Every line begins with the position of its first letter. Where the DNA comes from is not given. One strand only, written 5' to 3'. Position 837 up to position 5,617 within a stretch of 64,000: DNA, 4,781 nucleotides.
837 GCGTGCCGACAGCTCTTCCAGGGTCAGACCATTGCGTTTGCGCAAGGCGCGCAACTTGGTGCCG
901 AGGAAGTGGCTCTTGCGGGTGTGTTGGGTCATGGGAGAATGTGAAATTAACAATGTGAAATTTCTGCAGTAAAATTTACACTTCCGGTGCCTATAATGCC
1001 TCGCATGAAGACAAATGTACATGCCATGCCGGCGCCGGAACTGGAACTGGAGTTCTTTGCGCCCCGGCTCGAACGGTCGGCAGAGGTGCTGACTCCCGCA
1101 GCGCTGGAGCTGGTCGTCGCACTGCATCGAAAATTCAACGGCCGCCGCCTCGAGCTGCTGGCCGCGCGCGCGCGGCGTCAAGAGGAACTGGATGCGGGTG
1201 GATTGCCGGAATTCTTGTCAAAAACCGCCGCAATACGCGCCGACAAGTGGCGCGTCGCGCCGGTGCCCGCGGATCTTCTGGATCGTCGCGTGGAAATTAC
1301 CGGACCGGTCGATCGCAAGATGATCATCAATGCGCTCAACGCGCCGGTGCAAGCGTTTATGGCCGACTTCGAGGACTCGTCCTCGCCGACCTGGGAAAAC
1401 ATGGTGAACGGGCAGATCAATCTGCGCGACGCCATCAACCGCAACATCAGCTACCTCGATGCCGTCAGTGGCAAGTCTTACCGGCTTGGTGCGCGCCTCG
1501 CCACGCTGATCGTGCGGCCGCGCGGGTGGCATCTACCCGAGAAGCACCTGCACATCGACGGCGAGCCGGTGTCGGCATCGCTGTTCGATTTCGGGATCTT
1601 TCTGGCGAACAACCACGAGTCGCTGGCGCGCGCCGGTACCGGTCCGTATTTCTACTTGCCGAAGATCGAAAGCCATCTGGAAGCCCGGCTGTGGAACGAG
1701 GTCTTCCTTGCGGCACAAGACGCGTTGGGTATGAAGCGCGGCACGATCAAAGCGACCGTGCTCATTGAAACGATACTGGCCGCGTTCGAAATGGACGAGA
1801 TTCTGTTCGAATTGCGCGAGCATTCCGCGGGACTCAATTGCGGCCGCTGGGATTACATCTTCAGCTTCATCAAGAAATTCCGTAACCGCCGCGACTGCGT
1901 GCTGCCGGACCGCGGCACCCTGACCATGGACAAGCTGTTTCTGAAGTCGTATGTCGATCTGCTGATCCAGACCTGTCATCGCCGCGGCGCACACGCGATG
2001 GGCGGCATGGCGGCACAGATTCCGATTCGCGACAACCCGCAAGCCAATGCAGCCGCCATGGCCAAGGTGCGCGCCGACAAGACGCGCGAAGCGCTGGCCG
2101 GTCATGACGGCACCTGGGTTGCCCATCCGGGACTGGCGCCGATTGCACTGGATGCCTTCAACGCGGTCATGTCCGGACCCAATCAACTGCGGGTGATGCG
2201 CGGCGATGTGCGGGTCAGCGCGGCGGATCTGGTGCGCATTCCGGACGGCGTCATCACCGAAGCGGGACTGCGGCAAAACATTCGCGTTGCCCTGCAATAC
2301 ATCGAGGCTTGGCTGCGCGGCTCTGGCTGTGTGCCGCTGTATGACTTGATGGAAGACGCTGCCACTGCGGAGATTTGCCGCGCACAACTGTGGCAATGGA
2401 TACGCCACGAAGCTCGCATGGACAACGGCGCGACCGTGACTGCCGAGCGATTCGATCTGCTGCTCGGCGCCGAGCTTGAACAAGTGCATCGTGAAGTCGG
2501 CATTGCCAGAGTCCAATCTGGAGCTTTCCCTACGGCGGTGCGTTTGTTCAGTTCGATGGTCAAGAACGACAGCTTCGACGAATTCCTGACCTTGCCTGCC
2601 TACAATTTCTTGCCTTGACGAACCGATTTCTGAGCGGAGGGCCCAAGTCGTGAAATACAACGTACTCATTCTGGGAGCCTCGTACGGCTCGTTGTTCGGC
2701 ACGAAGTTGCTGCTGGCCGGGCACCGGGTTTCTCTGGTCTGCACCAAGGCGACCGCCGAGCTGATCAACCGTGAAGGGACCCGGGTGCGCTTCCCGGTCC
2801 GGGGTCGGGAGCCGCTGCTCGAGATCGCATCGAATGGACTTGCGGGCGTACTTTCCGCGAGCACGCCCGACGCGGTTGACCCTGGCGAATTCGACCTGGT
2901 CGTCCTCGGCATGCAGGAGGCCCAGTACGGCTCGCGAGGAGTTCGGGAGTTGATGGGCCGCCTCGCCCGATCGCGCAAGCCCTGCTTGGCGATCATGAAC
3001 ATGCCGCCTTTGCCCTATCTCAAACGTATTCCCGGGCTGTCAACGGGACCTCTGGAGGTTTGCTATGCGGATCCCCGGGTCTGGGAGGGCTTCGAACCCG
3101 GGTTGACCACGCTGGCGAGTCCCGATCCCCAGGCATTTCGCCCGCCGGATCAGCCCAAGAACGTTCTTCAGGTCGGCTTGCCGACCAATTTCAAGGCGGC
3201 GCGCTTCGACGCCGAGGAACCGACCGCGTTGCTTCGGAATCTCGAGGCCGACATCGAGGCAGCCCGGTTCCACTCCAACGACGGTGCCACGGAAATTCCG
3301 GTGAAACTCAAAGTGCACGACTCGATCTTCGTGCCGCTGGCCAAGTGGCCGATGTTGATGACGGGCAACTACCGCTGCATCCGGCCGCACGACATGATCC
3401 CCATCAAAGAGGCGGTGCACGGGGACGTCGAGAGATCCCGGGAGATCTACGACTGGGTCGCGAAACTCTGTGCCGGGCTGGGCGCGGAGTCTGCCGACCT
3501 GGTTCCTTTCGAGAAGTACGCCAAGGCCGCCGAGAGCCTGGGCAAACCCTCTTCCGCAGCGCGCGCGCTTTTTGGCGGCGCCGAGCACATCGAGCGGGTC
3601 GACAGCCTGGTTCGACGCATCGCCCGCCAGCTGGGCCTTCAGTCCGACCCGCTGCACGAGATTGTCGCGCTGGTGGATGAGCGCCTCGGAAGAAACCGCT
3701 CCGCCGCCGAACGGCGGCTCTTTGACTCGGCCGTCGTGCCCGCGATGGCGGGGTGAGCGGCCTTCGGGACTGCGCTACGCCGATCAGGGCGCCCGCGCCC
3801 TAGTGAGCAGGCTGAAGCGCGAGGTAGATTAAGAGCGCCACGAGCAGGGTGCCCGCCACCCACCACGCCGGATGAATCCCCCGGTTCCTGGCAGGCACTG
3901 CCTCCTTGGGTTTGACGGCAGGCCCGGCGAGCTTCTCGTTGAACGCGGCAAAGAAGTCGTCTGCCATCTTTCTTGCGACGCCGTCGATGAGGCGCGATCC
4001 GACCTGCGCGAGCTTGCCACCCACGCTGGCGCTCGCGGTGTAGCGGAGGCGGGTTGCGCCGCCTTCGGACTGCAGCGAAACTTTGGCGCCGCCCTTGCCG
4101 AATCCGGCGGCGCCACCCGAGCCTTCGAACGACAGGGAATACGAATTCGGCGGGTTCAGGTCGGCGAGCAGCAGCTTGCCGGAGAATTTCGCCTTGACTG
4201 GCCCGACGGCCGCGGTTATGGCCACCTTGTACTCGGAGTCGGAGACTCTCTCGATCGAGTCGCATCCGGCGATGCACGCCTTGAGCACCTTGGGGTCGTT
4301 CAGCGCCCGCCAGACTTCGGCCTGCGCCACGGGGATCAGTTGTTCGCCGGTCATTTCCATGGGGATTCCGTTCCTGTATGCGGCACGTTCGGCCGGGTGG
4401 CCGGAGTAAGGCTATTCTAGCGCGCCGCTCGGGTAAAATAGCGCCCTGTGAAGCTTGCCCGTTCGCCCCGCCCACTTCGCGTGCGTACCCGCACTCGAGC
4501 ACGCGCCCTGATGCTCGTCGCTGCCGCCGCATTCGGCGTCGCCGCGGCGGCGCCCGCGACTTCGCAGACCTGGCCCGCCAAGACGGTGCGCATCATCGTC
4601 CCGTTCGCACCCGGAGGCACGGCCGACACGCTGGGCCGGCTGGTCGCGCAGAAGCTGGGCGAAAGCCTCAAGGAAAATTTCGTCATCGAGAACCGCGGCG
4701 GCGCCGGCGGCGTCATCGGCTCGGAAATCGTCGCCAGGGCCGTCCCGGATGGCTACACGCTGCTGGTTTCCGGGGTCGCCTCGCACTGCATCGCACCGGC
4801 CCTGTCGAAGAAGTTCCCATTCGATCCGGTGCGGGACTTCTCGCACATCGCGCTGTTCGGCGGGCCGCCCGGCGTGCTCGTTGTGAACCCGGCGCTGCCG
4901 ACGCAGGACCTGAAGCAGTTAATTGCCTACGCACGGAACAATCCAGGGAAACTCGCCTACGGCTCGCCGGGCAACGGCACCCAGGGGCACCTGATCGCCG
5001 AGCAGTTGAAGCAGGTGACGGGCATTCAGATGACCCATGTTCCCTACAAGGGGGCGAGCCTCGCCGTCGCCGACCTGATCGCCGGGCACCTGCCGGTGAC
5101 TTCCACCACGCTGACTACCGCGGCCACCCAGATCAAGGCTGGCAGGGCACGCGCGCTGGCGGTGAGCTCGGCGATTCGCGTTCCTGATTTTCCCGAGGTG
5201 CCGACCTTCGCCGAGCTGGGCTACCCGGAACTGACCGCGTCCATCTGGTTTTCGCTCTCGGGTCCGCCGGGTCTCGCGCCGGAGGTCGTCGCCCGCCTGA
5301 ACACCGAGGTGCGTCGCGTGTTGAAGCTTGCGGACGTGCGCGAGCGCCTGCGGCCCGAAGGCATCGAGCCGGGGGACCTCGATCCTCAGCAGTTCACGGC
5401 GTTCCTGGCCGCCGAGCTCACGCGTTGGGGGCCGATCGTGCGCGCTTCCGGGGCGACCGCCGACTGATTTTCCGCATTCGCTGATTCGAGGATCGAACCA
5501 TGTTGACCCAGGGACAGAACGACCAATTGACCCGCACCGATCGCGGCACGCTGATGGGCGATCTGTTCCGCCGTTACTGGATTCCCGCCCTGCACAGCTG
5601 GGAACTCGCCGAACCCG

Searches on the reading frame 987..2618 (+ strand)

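Call 49: search_protein_families(library=pfam, max_evalue=0.00001, proteins=[window:987-2618:+])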
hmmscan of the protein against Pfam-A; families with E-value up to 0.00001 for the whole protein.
window:987-2618:+ (543 aa): 3 families
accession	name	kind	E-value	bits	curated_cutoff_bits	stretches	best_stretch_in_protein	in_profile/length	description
PF01274.28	MS_TIM-barrel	-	2.4e-110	367.8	26.4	1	173-417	1-247/248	Malate synthase, TIM barrel domain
PF20659.2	MS_C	-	5.5e-39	133.7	23.1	1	423-540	2-116/118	Malate synthase, C-terminal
PF20656.2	MS_N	-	8.3e-17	60.9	23.5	1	21-81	3-63/64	Malate synthase, N-terminal domain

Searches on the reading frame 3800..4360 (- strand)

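Call 49: search_protein_families(library=pfam, max_evalue=0.00001, proteins=[window:3800-4360:-])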
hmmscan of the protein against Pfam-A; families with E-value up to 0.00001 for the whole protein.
window:3800-4360:- (186 aa): 1 family
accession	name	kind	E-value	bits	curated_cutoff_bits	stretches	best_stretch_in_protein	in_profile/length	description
PF06240.19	COXG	-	4.2e-36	124.2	22.2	1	5-144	1-139/140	Carbon monoxide dehydrogenase subunit G (CoxG)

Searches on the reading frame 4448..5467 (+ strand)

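Call 49: search_protein_families(library=pfam, max_evalue=0.00001, proteins=[window:4448-5467:+])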
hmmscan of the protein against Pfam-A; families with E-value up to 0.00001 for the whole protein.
window:4448-5467:+ (339 aa): 1 family
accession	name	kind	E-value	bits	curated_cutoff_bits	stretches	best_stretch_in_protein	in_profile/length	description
PF03401.19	TctC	-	1.6e-71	241.5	27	1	64-335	3-273/274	Tripartite tricarboxylate transporter family receptor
